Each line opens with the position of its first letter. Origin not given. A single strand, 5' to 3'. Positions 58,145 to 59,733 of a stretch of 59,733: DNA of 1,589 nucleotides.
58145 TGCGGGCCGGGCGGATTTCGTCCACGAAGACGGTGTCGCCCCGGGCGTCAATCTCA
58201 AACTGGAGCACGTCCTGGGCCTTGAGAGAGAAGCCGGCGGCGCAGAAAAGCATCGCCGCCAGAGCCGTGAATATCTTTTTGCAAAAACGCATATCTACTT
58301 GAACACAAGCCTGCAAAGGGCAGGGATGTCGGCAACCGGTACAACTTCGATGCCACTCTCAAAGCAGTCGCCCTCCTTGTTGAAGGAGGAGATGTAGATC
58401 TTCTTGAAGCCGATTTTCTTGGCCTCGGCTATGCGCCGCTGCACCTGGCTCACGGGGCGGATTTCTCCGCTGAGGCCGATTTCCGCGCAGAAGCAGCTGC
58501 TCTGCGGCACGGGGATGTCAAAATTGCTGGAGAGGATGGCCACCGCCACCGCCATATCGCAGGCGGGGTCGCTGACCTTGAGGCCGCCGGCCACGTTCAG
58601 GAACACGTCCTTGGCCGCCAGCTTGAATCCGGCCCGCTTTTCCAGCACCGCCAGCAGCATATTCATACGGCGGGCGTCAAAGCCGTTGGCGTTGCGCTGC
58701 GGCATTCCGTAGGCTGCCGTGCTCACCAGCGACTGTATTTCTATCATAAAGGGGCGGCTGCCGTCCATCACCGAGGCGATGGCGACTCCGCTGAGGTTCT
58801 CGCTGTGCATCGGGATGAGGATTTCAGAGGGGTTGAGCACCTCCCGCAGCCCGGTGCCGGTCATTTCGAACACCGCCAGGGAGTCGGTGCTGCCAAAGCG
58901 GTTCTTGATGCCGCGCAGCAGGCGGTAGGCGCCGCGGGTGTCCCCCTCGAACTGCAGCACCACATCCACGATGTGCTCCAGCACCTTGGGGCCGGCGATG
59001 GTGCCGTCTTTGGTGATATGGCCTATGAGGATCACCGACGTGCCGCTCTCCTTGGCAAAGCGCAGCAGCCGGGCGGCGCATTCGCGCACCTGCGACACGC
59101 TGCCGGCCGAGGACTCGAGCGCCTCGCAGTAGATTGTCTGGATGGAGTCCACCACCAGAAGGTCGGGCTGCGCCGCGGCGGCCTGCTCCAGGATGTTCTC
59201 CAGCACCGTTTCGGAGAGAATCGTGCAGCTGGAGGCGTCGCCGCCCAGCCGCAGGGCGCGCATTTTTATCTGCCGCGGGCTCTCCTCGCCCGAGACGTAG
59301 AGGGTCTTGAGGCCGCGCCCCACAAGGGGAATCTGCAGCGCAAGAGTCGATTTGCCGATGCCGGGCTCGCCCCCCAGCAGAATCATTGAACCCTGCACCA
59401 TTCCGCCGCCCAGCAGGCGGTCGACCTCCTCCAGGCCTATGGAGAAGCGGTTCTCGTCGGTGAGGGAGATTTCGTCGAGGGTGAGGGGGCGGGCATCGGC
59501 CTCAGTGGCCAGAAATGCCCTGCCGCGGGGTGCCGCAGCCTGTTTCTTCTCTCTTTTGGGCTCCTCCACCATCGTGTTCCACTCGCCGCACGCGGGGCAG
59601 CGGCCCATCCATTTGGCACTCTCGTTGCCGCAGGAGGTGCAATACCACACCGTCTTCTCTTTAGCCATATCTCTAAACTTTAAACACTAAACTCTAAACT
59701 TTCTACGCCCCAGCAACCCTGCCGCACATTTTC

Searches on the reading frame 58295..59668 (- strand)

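Call 54: search_protein_families(library=pfam, proteins=[window:58295-59668:-], max_evalue=0.001)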
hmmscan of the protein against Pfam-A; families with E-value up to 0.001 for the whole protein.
window:58295-59668:- (457 aa): 10 families
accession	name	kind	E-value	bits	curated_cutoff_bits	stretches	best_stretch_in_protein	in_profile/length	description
PF06745.19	ATPase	-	5.2e-17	62.4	26.6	2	77-147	3-76/231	KaiC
PF13481.12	AAA_25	-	9.3e-15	55.2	27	1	70-222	10-194/195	AAA domain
PF18073.7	Zn_ribbon_LapB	-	1.1e-11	44.6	25.7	1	8-35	1-28/28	Rubredoxin metal binding domain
PF13541.12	ChlI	-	8.7e-11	42.2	27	1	342-428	33-119/121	Subunit ChlI of Mg-chelatase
PF03796.21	DnaB_C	-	2.4e-07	30.8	27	1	77-144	4-73/255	DnaB-like helicase C terminal domain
PF13401.12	AAA_22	-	8.1e-07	29.9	27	1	93-217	5-123/130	AAA domain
PF13479.12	AAA_24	-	5e-05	23.7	27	1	95-183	4-80/195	AAA domain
PF13191.12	AAA_16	-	0.0001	23.3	32.6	1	92-215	23-138/167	AAA ATPase domain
PF05362.19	Lon_C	-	0.00029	20.9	21.1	1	353-432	94-174/205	Lon protease (S16) C-terminal proteolytic domain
PF00004.35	AAA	-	0.00036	21.4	21.2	0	96-217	1-107/131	ATPase family associated with various cellular activities (AAA)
